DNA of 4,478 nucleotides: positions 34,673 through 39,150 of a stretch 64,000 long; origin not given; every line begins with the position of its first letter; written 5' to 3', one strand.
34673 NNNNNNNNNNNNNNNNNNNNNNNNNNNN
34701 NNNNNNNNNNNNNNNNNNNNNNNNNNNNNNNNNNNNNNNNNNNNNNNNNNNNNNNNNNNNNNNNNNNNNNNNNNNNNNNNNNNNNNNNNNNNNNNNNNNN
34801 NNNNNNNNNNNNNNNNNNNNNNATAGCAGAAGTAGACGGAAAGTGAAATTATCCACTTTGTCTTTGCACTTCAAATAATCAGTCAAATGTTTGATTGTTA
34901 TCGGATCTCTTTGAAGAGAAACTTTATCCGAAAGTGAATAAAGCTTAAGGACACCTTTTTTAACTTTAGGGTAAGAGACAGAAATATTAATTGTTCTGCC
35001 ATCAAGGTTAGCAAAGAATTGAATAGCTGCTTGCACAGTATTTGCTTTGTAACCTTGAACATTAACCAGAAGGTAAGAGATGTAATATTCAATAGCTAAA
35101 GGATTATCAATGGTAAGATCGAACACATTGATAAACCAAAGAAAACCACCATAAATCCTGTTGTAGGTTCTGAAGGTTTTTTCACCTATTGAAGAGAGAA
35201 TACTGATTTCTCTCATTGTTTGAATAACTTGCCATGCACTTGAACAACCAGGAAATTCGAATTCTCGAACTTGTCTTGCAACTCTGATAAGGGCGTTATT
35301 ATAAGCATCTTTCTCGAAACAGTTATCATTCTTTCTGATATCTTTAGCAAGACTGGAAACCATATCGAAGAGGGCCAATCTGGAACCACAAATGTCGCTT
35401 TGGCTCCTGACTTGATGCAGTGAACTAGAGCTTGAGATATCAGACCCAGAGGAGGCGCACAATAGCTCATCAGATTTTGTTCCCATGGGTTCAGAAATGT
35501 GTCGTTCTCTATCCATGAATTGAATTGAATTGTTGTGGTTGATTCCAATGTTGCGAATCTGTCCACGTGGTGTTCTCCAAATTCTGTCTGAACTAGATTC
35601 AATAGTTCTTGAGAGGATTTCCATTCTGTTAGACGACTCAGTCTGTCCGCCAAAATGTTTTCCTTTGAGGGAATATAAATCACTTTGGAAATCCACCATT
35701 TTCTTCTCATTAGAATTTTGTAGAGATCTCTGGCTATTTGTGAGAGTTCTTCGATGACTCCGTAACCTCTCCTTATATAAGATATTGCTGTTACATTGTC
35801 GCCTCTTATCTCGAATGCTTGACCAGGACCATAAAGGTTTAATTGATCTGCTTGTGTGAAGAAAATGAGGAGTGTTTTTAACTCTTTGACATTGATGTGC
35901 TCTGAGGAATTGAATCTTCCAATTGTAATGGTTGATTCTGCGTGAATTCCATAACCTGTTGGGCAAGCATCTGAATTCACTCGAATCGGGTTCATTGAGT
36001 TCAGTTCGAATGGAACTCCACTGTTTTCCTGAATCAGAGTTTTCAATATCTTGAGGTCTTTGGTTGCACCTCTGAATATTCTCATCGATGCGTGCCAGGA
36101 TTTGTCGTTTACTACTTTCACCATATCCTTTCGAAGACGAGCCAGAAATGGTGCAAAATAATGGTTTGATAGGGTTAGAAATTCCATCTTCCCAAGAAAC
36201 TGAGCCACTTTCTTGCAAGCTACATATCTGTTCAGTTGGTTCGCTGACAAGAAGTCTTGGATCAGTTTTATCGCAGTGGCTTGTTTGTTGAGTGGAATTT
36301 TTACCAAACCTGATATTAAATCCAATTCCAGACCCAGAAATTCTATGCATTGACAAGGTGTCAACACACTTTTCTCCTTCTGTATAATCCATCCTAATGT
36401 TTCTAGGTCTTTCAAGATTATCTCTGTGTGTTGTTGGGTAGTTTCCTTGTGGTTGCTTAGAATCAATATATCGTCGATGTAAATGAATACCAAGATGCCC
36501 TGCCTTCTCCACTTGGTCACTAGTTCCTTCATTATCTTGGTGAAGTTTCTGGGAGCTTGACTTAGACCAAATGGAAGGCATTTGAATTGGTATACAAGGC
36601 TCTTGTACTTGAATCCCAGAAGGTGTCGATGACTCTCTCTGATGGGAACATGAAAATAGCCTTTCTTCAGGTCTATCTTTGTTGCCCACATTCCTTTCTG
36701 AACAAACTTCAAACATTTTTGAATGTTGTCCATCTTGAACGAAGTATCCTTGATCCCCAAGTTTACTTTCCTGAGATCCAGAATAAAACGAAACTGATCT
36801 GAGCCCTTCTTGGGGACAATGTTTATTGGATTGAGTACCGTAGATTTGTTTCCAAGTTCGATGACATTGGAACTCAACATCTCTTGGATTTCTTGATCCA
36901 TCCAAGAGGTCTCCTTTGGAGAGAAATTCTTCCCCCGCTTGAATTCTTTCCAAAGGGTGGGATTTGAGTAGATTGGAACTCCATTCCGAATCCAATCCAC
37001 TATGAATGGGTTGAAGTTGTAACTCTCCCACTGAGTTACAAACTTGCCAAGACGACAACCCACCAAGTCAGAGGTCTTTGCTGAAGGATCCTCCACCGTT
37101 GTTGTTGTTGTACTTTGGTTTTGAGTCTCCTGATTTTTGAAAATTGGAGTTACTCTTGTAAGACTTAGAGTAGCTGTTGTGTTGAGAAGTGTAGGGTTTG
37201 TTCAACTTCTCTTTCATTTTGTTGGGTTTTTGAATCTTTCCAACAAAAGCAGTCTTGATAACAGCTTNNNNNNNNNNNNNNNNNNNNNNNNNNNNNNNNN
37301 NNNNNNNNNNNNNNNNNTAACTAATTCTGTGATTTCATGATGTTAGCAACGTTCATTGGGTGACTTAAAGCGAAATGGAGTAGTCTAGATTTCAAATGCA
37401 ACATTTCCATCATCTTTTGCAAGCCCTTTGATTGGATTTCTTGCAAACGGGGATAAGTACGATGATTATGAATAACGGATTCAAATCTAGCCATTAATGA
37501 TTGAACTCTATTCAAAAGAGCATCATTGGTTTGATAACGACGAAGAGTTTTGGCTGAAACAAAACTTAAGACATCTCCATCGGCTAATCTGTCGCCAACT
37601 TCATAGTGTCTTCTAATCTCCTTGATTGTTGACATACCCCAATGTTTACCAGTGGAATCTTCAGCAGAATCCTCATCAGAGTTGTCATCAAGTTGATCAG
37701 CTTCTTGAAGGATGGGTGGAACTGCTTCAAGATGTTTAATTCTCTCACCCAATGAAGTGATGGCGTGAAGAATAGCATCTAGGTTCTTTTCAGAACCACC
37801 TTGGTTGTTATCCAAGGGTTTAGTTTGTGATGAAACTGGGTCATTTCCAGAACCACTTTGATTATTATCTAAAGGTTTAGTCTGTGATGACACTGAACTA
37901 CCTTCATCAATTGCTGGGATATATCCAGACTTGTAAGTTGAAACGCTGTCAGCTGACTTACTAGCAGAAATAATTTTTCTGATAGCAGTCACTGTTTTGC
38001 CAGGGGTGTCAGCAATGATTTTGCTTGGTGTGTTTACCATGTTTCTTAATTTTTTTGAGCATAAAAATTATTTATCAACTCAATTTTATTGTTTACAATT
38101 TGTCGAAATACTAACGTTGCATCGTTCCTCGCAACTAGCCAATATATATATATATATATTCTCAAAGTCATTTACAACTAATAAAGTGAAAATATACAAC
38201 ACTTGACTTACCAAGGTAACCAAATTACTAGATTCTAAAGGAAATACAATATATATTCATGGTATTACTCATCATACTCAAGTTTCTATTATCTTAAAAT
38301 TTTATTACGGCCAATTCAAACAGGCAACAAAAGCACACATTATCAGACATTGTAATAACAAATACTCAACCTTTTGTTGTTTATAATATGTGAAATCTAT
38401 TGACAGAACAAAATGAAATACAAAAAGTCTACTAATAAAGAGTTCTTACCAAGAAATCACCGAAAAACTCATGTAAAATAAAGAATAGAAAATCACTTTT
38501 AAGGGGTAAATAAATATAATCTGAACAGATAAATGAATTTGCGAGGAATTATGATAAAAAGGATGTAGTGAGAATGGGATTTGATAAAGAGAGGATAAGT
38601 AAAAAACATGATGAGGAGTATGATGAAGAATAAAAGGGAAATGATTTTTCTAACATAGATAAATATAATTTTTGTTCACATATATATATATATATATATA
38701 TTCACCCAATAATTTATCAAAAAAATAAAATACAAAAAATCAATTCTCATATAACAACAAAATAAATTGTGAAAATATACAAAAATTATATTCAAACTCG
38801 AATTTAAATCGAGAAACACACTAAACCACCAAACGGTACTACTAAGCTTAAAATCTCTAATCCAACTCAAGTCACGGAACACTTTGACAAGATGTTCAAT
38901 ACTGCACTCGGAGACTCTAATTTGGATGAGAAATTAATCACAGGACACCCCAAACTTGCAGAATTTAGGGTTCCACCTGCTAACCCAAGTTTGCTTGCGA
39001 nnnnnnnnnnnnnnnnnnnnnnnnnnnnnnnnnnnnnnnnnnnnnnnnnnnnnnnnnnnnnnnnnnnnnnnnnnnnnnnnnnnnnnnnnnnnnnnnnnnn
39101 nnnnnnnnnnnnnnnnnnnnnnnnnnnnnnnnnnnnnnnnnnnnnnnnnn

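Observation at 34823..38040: DIRS-like retrotransposon whose recombinase ORF starts at an ATGA stop/start overlap and disappears into the 34.8-kb gap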

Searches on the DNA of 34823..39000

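Call 106: search_rna_families(source=window, start=34823, end=39000, threshold=evalue, max_evalue=1)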
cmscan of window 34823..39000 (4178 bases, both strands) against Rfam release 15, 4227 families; matches with E-value up to 1: 2.
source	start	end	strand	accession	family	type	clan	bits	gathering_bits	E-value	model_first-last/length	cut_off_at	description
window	37819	37873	+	RF00134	snoZ196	Gene; snRNA; snoRNA; CD-box;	CL00054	26.9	55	0.6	1-84/84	no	Small nucleolar RNA Z196/R39/R59 family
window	37777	37821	+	RF00032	Histone3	Cis-reg;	-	24.7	34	0.00094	1-46/46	no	Histone 3' UTR stem-loop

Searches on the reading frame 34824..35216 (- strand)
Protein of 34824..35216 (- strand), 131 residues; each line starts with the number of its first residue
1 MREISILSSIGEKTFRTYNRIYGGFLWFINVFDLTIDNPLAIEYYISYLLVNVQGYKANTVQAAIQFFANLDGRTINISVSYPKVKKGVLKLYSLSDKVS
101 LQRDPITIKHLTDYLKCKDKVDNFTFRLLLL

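Call 8: search_protein_families(library=pfam, proteins=[window:34824-35216:-], max_evalue=1)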
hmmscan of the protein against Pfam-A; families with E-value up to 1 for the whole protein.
window:34824-35216:- (131 aa): 1 family
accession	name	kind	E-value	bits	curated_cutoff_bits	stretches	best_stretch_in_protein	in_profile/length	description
PF10330.14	Stb3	-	0.044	14.3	25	0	37-86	18-69/90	Putative Sin3 binding protein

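Call 9: find_homologous_proteins(query=window:34824-35216:-, max_evalue=0.001)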
Query window:34824-35216:-: 6 candidates shared short words with the query, none scored E <= 0.001.

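Call 20: search_protein_representatives(protein=window:34824-35216:-)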
Query: 131 residues. Proteins with E-value up to 0.001 (for the whole library): 11; up to 1e-10: 6; up to 1e-30: 0. The best 11 are listed.
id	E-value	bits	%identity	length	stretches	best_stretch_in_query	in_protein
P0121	1.8e-30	121.8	46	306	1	1-129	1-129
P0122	1.2e-24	103.0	40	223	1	2-115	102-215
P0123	1.9e-22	95.9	37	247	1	1-118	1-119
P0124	8.6e-21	90.5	35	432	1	1-128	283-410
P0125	2.1e-19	86.0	37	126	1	1-107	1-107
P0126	2.6e-19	85.7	33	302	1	1-128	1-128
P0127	1.3e-08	51.2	29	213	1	6-120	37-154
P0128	2.0e-05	40.9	31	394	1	6-127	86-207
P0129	5.1e-05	39.6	29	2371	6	35-122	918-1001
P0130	9.1e-05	38.7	35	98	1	45-127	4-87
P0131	4.5e-04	36.5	32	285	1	42-120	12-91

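Call 21: search_protein_families(library=pfam, proteins=[P0121, P0122, P0123, P0124, P0126, P0127, P0128, P0129, P0131], max_evalue=0.01)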
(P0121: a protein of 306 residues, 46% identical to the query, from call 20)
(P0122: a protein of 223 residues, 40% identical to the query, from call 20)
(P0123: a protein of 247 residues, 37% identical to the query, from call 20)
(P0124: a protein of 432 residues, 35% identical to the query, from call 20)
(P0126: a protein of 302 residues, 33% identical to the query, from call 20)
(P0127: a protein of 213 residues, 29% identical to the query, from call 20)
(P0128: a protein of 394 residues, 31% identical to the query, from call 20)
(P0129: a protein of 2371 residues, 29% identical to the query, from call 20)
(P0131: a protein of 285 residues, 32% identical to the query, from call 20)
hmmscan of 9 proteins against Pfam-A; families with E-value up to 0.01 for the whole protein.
P0121 (306 aa): 1 family
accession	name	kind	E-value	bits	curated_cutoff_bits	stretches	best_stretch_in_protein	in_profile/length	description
PF00589.27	Phage_integrase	-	1e-09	38.9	27.1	1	142-286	37-168/172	Phage integrase family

P0122 (223 aa): 0 families

P0123 (247 aa): 0 families

P0124 (432 aa): 0 families

P0126 (302 aa): 1 family
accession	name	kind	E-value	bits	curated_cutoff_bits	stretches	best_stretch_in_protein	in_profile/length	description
PF00589.27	Phage_integrase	-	4.9e-06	26.9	27.1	1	199-286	79-166/172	Phage integrase family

P0127 (213 aa): 0 families

P0128 (394 aa): 1 family
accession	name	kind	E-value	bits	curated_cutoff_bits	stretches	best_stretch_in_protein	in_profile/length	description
PF00589.27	Phage_integrase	-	9.2e-05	22.7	27.1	1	212-362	27-168/172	Phage integrase family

P0129 (2371 aa): 2 families
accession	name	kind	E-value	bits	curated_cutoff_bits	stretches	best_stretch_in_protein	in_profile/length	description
PF18776.7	Hexapep_loop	-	0.0001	22.3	31.5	0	1264-1273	13-22/24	Hexapeptide repeat including loop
PF14390.12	DUF4420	-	0.00047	19.9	27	0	1492-1549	192-249/306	Putative PD-(D/E)XK family member, (DUF4420)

P0131 (285 aa): 1 family
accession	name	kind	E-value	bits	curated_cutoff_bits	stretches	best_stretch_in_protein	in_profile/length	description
PF00589.27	Phage_integrase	-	2.7e-11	44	27.1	1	112-261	32-168/172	Phage integrase family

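Call 87: predict_structure(alignment_id=A5)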
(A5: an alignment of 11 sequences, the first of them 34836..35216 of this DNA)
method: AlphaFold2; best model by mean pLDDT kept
length: 127 residues; sequences in the alignment: 11
mean_pLDDT: 82.1   pTM: 0.66
mean pLDDT of the five models: 82.1, 81.8, 81.4, 81.0, 80.6
residues with pLDDT >= 90: 60; 70-90: 43; 50-70: 18; < 50: 6
segments of 3 or more residues with pLDDT < 50: 122-127
pLDDT, mean of each block of 10 residues (from residue 1): 70 90 95 92 95 91 92 88 94 73 67 66 43
secondary structure, 60 per line:
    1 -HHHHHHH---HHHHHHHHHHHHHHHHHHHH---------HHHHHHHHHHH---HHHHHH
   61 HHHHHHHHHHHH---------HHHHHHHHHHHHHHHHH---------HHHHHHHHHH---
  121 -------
elements in order: H2-8 H12-31 H41-51 H55-72 H82-98 H108-117

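Call 89: fold_search(model_id=the predicted structure, library=pdb)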
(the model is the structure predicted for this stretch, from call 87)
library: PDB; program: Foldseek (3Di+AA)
matches with E <= 10: 56; with E <= 0.001: 0
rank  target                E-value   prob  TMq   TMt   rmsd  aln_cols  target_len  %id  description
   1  1drg_A                5.4e-01  0.97  0.53  0.24   3.2        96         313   14  CRYSTAL STRUCTURE OF TRIMERIC CRE RECOMBINASE-LOX COMPLEX (released 2001-10-19)
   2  1pvp_B                8.7e-01  0.77  0.46  0.22   6.2       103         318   14  BASIS FOR A SWITCH IN SUBSTRATE SPECIFICITY: CRYSTAL STRUCTURE OF SELECTED VARIANT OF CRE SITE-SPECIFIC RECOMBINASE, A (released 2004-02-17)
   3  5u91_B                9.2e-01  0.66  0.48  0.22  12.5       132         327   11  Crystal structure of Tre/loxLTR complex (released 2017-07-26)
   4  1kbu_B                1.0e+00  0.75  0.47  0.22   6.1       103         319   14  CRE RECOMBINASE BOUND TO A LOXP HOLLIDAY JUNCTION (released 2002-06-07)
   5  1pvp_A                1.1e+00  0.84  0.57  0.25  10.4       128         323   13  BASIS FOR A SWITCH IN SUBSTRATE SPECIFICITY: CRYSTAL STRUCTURE OF SELECTED VARIANT OF CRE SITE-SPECIFIC RECOMBINASE, A (released 2004-02-17)
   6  1ma7_A                1.3e+00  0.63  0.50  0.23  12.3       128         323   12  Crystal structure of Cre site-specific recombinase complexed with a mutant DNA substrate, LoxP-A8/T27 (released 2003-07-08)
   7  1pvr_A                1.8e+00  0.87  0.57  0.25   3.2       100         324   14  BASIS FOR A SWITCH IN SUBSTRATE SPECIFICITY: CRYSTAL STRUCTURE OF SELECTED VARIANT OF CRE SITE-SPECIFIC RECOMBINASE, L (released 2004-02-17)
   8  5u91_F                1.8e+00  0.51  0.47  0.22  12.1       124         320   11  Crystal structure of Tre/loxLTR complex (released 2017-07-26)
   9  2hoi_A                2.0e+00  0.77  0.52  0.23   3.3        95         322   15  Crystal structure of the tetrameric pre-cleavage synaptic complex in the cre-loxp site-specific recombination (released 2007-06-26)
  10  1ma7_B                2.0e+00  0.57  0.50  0.23   6.0       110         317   14  Crystal structure of Cre site-specific recombinase complexed with a mutant DNA substrate, LoxP-A8/T27 (released 2003-07-08)
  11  3c28_B                2.0e+00  0.47  0.50  0.23  12.9       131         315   12  Crystal structure of the product synapse complex (released 2009-02-17)
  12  5crx_B                2.2e+00  0.44  0.50  0.25  12.7       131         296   14  ASYMMETRIC DNA-BENDING IN THE CRE-LOXP SITE-SPECIFIC RECOMBINATION SYNAPSE (released 1999-07-07)
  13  2hof_A                2.4e+00  0.75  0.55  0.26   3.4       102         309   15  Crystal structure of the pre-cleavage synaptic complex in the cre-loxp site-specific recombination (released 2007-06-26)
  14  5crx_A                2.4e+00  0.41  0.49  0.23  12.1       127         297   14  ASYMMETRIC DNA-BENDING IN THE CRE-LOXP SITE-SPECIFIC RECOMBINATION SYNAPSE (released 1999-07-07)
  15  2crx_A                2.4e+00  0.41  0.50  0.24  12.1       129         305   12  STRUCTURE OF THE HOLLIDAY JUNCTION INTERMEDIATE IN CRE-LOXP SITE-SPECIFIC RECOMBINATION (released 1999-12-14)
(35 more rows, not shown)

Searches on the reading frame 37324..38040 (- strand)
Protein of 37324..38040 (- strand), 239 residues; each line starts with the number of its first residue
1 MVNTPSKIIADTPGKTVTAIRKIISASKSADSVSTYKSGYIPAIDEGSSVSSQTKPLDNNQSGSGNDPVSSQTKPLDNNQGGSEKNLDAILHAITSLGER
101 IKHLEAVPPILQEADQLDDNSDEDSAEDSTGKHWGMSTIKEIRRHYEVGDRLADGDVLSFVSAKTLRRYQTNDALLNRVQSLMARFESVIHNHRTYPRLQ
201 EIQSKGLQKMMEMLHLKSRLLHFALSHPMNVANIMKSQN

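Call 8: search_protein_families(library=pfam, proteins=[window:37324-38040:-], max_evalue=1)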
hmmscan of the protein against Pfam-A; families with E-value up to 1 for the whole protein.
window:37324-38040:- (239 aa): 2 families
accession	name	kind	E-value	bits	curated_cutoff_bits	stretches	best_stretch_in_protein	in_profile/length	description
PF09090.17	MIF4G_like_2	-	0.12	12.2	22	1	15-148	165-260/263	MIF4G like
PF14528.11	LAGLIDADG_3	-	0.15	12.8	22.5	1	153-211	13-78/82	LAGLIDADG-like domain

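Call 39: search_protein_families(library=pfam, proteins=[L004:3151-4056:+, L004:1300-4056:+, L004:229-1296:+, L004:1166-3151:+], max_evalue=0.1)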
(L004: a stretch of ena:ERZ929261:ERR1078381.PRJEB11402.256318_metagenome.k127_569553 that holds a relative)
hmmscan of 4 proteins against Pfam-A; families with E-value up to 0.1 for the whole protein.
L004:3151-4056:+ (302 aa): 1 family
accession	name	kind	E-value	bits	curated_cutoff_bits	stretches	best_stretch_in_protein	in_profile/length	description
PF00589.27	Phage_integrase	-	0.0014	18.9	27.1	1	141-284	36-166/172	Phage integrase family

L004:1300-4056:+ (919 aa): 2 families
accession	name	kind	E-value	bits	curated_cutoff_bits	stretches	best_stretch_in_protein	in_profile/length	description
PF04838.17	Baculo_LEF5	-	0.002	18.7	25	0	728-851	19-143/156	Baculoviridae late expression factor 5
PF00589.27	Phage_integrase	-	0.009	16.2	27.1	1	758-901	36-166/172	Phage integrase family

L004:229-1296:+ (356 aa): 0 families

L004:1166-3151:+ (662 aa): 3 families
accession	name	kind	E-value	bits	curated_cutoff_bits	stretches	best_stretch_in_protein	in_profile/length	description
PF00078.32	RVT_1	-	4.7e-26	92.2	29.6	1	129-293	1-205/205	Reverse transcriptase (RNA-dependent DNA polymerase)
PF05869.16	Dam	-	4.6e-05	23.6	28.1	1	526-632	11-122/169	DNA N-6-adenine-methyltransferase (Dam)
PF16173.10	DUF4874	-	0.081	13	30.1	0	222-290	53-119/159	Domain of unknown function (DUF4874)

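Call 100: search_protein_families(library=pfam, proteins=[P0138, P0139, P0141, P0142, P0143, P0144], max_evalue=0.01)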
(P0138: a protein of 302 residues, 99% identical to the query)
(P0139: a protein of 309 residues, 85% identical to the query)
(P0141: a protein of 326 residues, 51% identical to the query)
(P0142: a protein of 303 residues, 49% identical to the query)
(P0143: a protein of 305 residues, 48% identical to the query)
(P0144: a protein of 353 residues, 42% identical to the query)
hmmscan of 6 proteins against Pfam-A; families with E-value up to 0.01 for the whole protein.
P0138 (302 aa): 0 families

P0139 (309 aa): 1 family
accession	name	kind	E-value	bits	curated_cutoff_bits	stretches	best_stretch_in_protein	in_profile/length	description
PF00589.27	Phage_integrase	-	1.1e-05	25.8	27.1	1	148-292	36-167/172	Phage integrase family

P0141 (326 aa): 1 family
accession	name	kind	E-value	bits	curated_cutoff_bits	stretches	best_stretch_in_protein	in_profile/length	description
PF00589.27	Phage_integrase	-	0.00018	21.8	27.1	1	161-307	35-168/172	Phage integrase family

P0142 (303 aa): 1 family
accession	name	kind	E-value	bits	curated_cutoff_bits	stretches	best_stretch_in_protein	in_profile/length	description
PF00589.27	Phage_integrase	-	6.6e-06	26.5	27.1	1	140-290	34-169/172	Phage integrase family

P0143 (305 aa): 1 family
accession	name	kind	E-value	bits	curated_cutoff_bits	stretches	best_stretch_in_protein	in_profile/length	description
PF00589.27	Phage_integrase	-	7.3e-07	29.6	27.1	1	117-287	17-168/172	Phage integrase family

P0144 (353 aa): 1 family
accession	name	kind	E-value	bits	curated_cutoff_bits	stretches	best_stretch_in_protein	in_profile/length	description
PF00589.27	Phage_integrase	-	2.1e-07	31.3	27.1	1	190-338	36-167/172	Phage integrase family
